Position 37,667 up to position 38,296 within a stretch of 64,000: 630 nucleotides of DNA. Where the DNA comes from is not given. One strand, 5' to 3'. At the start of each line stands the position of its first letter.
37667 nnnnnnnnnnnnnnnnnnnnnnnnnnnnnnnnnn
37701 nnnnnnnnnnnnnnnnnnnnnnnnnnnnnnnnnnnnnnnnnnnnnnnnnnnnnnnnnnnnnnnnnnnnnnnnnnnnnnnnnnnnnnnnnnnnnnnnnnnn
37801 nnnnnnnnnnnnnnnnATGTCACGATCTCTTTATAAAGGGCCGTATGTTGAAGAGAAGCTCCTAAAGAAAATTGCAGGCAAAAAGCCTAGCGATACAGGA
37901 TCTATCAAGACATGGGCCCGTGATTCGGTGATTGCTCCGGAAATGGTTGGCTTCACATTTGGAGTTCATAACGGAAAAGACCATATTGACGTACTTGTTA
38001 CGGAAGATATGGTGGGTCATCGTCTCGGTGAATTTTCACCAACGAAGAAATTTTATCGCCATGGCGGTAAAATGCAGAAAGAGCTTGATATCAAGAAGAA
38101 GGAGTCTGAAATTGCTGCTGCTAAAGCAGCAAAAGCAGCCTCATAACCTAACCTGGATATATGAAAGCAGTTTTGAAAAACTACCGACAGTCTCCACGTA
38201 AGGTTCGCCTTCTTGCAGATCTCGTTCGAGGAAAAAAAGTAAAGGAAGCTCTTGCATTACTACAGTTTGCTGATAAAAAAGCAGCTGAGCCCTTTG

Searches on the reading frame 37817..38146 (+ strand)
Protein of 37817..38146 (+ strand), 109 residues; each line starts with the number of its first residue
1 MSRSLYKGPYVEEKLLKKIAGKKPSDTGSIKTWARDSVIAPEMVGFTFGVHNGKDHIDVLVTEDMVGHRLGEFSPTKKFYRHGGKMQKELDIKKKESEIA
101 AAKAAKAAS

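Call 4: search_protein_families(library=pfam, proteins=[window:37817-38146:+], max_evalue=1)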
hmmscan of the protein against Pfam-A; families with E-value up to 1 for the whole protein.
window:37817-38146:+ (109 aa): 1 family
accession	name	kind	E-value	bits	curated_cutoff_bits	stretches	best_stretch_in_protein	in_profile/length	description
PF00203.26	Ribosomal_S19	-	3.2e-32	110.7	27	1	3-82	1-81/81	Ribosomal protein S19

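Call 73: find_related_loci(query=window:37817-38146:+, collection=metagenome_contigs, flank=7000)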
Query window:37817-38146:+ (109 aa) in metagenome_contigs; peptide patterns used: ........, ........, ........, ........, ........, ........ (x = any residue, [..] = any of these).
600 stretches matched a pattern (row limit reached: there are more); 598 encode a relative of the query (tblastn E <= 1e-3); the best 80 are kept; 80 distinct loci.
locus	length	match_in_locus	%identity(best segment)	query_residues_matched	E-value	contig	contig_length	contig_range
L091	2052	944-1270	75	1-109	1e-56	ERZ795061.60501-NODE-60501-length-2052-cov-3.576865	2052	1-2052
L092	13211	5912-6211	85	1-100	2e-55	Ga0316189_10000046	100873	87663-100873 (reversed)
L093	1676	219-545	76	1-109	9e-57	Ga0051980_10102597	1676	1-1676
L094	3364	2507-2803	80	1-99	7e-55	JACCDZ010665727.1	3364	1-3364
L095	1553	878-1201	74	1-108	4e-55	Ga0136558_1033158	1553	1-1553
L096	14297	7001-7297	80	1-99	5e-53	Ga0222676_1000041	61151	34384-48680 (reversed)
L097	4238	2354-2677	75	1-108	6e-53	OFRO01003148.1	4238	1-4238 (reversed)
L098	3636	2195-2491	81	1-99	3e-52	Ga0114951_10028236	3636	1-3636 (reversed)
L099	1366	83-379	79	1-99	9e-54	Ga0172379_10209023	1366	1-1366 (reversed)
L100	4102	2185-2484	79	1-100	9e-52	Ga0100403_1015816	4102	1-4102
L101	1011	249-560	74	1-104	4e-54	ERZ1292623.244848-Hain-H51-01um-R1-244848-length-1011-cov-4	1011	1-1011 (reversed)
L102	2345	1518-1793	83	1-92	4e-51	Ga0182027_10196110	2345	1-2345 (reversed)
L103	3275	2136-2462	70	1-109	8e-51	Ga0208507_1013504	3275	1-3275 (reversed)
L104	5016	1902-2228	74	1-109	6e-51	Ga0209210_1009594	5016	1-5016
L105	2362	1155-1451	79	1-99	3e-51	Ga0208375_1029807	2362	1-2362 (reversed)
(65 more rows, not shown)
